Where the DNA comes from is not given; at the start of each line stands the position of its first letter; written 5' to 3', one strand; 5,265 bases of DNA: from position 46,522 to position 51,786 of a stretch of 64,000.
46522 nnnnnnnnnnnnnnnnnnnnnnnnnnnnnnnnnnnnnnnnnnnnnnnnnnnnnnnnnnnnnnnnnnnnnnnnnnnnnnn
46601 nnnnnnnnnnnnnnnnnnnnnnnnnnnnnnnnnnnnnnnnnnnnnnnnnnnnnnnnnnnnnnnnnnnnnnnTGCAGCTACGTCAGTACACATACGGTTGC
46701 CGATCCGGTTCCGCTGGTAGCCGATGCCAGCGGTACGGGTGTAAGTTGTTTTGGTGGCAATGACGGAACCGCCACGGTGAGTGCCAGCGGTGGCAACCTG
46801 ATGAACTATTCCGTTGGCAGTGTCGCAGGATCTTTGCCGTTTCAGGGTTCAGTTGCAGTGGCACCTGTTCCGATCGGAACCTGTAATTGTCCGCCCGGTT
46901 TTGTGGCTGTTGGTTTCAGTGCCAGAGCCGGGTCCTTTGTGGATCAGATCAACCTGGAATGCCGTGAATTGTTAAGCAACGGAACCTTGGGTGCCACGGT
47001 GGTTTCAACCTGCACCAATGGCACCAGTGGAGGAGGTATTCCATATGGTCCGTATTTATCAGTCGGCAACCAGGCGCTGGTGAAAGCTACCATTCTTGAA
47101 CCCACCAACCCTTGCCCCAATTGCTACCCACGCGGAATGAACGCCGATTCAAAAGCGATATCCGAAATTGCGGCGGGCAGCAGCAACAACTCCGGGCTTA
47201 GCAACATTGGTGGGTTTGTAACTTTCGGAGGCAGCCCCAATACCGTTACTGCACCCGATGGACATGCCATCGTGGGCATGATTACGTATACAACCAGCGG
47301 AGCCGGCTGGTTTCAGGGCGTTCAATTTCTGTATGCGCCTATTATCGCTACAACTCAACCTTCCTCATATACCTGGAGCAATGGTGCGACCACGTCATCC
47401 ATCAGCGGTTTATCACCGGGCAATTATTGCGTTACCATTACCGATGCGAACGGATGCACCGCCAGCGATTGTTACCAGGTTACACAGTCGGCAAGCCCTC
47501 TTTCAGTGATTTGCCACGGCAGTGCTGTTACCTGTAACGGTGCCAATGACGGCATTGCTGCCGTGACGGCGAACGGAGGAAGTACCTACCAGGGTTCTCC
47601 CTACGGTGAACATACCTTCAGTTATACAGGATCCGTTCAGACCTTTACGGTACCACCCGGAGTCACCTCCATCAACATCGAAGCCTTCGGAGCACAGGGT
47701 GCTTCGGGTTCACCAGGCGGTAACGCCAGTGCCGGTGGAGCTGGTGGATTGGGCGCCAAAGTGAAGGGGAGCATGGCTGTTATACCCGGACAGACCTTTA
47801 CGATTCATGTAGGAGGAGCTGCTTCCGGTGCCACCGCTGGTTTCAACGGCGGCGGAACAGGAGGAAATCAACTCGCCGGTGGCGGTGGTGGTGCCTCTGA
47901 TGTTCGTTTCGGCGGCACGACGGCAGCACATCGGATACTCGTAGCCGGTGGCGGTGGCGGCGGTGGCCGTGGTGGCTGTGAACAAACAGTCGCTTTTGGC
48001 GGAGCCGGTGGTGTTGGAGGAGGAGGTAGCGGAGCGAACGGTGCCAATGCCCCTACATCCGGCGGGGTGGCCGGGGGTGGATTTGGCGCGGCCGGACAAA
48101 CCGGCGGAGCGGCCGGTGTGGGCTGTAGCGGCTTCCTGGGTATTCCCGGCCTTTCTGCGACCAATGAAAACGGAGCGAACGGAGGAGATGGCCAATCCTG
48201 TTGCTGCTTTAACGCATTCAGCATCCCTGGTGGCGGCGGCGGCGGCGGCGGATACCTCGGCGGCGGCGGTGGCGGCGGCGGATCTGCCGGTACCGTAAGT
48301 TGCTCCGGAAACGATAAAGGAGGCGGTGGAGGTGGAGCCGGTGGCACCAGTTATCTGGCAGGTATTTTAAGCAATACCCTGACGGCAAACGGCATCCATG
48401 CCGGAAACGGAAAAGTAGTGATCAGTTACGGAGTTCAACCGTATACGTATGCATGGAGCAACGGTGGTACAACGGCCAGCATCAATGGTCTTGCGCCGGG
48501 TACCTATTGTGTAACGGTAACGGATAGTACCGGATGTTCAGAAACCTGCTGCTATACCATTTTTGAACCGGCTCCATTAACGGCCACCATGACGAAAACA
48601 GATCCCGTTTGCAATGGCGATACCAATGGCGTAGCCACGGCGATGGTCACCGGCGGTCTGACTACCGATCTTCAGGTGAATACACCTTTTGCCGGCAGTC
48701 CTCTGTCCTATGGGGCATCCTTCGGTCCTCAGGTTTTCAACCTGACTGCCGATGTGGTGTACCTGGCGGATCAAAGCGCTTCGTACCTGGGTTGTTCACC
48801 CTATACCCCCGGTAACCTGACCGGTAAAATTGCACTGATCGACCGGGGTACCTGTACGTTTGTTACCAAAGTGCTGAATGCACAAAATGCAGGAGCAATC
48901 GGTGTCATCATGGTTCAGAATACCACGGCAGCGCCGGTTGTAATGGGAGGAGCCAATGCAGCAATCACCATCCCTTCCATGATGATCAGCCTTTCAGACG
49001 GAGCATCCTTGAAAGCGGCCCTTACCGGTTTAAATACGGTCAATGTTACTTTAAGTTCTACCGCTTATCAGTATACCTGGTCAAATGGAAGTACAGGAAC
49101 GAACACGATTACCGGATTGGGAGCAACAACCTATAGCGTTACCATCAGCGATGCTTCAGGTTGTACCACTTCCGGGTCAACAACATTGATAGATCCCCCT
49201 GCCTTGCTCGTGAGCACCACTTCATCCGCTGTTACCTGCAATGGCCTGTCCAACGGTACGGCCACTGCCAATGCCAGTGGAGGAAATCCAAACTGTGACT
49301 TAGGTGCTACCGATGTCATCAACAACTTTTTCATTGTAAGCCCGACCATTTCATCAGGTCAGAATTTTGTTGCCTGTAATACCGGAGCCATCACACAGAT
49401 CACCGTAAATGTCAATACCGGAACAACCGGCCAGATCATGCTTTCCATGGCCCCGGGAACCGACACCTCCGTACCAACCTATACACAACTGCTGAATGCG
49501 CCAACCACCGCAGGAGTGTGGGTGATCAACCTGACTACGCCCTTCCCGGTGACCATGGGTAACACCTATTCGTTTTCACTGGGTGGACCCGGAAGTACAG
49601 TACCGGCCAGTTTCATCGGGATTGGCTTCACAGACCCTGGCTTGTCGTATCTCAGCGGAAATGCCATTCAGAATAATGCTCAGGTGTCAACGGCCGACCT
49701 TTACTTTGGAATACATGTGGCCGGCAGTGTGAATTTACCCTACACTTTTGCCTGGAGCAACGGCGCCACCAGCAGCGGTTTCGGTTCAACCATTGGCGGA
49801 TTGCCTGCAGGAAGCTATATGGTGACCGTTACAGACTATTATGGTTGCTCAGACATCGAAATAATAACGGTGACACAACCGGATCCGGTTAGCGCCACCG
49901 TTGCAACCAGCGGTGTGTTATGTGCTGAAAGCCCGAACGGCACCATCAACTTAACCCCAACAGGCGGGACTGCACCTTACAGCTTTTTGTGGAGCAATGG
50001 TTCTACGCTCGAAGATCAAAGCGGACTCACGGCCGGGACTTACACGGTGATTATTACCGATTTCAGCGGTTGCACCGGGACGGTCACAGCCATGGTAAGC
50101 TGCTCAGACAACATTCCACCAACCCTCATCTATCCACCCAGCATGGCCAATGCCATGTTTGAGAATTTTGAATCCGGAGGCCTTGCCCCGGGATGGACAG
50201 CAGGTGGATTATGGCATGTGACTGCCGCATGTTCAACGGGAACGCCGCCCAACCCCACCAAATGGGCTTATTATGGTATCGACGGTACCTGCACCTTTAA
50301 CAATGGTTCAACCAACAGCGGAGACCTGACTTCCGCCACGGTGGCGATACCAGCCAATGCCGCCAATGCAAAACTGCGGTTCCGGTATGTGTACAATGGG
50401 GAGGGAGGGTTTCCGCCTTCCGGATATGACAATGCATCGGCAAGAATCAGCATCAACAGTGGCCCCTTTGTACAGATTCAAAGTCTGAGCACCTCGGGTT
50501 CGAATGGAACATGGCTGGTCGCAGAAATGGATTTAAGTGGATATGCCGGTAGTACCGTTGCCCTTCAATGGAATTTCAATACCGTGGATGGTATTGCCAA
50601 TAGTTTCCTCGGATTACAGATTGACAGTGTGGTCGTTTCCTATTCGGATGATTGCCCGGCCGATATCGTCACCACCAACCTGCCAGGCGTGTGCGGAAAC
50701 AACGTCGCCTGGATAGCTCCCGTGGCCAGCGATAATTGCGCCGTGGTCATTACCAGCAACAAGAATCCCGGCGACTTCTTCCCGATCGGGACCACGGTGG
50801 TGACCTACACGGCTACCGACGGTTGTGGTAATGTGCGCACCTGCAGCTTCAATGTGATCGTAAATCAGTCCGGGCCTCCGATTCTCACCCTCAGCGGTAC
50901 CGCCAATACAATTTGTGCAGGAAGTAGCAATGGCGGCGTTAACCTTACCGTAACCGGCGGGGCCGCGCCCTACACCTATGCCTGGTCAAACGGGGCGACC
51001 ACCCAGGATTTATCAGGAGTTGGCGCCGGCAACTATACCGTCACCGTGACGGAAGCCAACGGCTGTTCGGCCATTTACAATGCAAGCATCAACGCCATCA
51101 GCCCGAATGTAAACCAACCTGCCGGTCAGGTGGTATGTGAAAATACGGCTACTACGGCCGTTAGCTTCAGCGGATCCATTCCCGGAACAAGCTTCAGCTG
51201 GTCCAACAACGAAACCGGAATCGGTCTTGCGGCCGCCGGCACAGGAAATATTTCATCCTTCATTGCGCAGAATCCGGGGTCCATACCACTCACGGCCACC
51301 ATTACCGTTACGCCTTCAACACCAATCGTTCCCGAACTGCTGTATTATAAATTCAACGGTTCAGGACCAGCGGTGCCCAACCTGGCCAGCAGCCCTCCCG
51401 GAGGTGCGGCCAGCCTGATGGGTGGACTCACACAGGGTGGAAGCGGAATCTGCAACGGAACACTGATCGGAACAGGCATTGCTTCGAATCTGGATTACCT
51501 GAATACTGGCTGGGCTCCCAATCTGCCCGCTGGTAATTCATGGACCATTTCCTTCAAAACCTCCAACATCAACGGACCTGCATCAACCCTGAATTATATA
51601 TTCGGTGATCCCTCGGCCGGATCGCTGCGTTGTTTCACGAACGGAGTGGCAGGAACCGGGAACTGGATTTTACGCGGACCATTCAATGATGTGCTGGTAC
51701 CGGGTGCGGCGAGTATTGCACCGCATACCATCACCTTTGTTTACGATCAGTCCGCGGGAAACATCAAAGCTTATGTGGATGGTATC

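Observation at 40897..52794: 11.9-kb single ORF with an unusually heterogeneous set of binding modules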

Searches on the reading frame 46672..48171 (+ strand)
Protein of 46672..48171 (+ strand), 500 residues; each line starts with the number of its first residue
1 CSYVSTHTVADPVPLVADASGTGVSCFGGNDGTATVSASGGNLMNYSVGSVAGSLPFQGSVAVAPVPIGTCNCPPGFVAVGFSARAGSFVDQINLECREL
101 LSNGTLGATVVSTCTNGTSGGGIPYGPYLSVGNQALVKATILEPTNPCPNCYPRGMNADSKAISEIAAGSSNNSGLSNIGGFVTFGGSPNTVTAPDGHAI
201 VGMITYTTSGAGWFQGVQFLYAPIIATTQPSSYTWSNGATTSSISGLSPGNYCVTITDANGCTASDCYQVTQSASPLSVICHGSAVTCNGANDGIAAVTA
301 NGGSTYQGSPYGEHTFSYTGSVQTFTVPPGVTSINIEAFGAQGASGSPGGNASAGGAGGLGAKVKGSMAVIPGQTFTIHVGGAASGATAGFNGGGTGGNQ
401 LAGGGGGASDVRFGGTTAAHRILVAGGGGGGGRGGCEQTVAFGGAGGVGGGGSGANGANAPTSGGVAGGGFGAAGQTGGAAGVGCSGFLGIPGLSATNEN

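Call 10: search_protein_families(library=pfam, proteins=[window:46672-48171:+], max_evalue=1)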
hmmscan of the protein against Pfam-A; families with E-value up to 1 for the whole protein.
window:46672-48171:+ (500 aa): 2 families
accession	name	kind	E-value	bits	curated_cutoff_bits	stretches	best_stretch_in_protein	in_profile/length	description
PF13573.12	SprB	-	1.5e-05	25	28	2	24-46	7-28/37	SprB repeat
PF12810.13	ALK_LTK_GRD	-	0.014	15.8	24.5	1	335-480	11-169/243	ALK/LTK, Glycine-rich domain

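Call 11: search_protein_families(library=ncbifam, proteins=[window:46672-48171:+], max_evalue=1)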
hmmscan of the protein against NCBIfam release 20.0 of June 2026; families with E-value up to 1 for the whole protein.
window:46672-48171:+ (500 aa): 0 families

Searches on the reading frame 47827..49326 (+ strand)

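Call 10: search_protein_families(library=pfam, proteins=[window:47827-49326:+], max_evalue=1)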
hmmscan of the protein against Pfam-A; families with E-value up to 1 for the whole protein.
window:47827-49326:+ (500 aa): 3 families
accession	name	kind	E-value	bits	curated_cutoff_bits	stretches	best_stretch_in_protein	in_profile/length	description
PF02225.27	PA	-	3.6e-20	72.3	23.9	1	307-395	2-95/95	PA domain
PF13573.12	SprB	-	1.3e-06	28.3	28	3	464-489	2-27/37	SprB repeat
PF14686.12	fn3_3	-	0.034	14.4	24.4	1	401-440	13-51/75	Polysaccharide lyase family 4, domain II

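Call 11: search_protein_families(library=ncbifam, proteins=[window:47827-49326:+], max_evalue=1)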
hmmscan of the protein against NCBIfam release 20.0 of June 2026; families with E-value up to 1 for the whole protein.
window:47827-49326:+ (500 aa): 4 families
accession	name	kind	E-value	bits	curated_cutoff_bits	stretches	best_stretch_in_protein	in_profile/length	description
NF038112.1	myxo_dep_M36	subfamily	7.2e-35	119.5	1500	1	280-413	487-623/1604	myxosortase-dependent M36 family metallopeptidase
NF038111.1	rhom_dep_M36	equivalog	1e-32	112.6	1700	1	296-420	500-629/1315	rhombosortase-dependent M36 family metallopeptidase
NF038113.1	T9SSA_dep_M36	equivalog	5.4e-30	104.2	885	1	282-422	415-561/869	T9SS-dependent M36 family metallopeptidase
NF040553.1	SGO_0316_fam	subfamily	0.27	8.8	1400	1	323-366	552-596/1486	SGO_0316/SGO_0317 family LPXTG-anchored serine peptidase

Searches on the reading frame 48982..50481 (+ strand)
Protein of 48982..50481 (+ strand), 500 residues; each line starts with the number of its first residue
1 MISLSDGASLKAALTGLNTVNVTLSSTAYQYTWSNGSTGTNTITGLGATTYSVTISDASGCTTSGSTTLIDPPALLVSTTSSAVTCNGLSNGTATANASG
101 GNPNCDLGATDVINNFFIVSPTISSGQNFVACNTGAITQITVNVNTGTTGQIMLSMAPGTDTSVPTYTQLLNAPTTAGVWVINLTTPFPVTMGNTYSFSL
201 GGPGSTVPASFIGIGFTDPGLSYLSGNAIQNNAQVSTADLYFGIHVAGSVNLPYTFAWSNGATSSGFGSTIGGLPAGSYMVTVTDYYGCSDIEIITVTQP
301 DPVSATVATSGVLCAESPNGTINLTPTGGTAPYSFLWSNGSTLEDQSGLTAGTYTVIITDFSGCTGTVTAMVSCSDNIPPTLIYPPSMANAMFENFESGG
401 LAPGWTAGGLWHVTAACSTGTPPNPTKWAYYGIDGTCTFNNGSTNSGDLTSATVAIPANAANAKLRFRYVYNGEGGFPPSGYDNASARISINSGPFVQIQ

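Call 10: search_protein_families(library=pfam, proteins=[window:48982-50481:+], max_evalue=1)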
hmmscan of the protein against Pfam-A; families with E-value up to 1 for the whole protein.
window:48982-50481:+ (500 aa): 4 families
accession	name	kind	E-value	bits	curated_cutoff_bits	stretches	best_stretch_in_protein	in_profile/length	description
PF13573.12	SprB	-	1e-15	57.5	28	3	307-342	2-37/37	SprB repeat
PF23585.1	DUF7137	-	0.00058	20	27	0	319-366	53-103/137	Domain of unknown function (DUF7137)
PF13620.12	CarboxypepD_reg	-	0.34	11.7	32.3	0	18-63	15-62/82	Carboxypeptidase regulatory-like domain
PF20009.4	GEVED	-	0.56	11.5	24.4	1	441-481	23-65/78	GEVED domain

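Call 11: search_protein_families(library=ncbifam, proteins=[window:48982-50481:+], max_evalue=1)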
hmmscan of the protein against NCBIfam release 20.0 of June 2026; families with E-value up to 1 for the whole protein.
window:48982-50481:+ (500 aa): 1 family
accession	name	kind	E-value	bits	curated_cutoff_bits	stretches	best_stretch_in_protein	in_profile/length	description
NF007422.0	PRK09965.1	equivalog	0.02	15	113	1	429-466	34-71/106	bifunctional 3-phenylpropionate/cinnamic acid dioxygenase ferredoxin subunit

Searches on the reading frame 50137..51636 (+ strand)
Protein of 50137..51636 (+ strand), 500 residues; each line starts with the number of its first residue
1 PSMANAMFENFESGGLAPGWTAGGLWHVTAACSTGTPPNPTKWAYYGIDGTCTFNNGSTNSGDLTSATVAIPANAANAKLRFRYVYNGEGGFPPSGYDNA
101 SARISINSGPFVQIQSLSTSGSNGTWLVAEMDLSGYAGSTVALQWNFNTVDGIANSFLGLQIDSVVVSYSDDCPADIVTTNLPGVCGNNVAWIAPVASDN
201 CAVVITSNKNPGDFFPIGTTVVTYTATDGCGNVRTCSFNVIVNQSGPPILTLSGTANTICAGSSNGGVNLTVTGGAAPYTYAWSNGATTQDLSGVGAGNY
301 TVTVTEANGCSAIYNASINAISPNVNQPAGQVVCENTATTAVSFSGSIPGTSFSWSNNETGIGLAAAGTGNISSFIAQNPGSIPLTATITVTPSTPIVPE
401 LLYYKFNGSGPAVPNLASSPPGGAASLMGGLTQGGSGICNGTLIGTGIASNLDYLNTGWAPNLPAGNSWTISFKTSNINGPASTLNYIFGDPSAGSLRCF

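Call 10: search_protein_families(library=pfam, proteins=[window:50137-51636:+], max_evalue=1)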
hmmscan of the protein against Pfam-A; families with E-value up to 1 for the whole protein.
window:50137-51636:+ (500 aa): 6 families
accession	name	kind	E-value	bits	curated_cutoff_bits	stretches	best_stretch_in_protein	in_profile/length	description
PF02494.22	HYR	-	4.1e-15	56.3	21.7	1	173-242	10-81/81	HYR domain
PF13573.12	SprB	-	5.4e-10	39.2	28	1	255-288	4-37/37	SprB repeat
PF20773.4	InhA-like_MAM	-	0.00091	19.2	26.9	1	113-167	108-162/191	Immune inhibitor A-like, MAM domain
PF04862.18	DUF642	-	0.038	14.2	27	1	240-344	21-125/157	Protein of unknown function (DUF642)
PF18540.6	DUF5626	-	0.064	14.1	26.7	0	298-347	51-101/120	Domain of unknown function (DUF5626)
PF20009.4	GEVED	-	0.55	11.5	24.4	1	56-97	23-66/78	GEVED domain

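Call 11: search_protein_families(library=ncbifam, proteins=[window:50137-51636:+], max_evalue=1)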
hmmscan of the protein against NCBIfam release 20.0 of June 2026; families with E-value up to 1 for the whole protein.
window:50137-51636:+ (500 aa): 3 families
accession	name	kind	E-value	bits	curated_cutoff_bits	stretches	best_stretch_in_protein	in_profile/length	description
NF038128.1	choice_anch_J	domain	0.0019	18.4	30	1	7-167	2-162/162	choice-of-anchor J domain-containing protein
NF007422.0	PRK09965.1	equivalog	0.021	14.8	113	1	44-81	34-71/106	bifunctional 3-phenylpropionate/cinnamic acid dioxygenase ferredoxin subunit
NF040663.1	salivaricin_M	equivalog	0.074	12.8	60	0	220-240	29-49/57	salivaricin M family lantibiotic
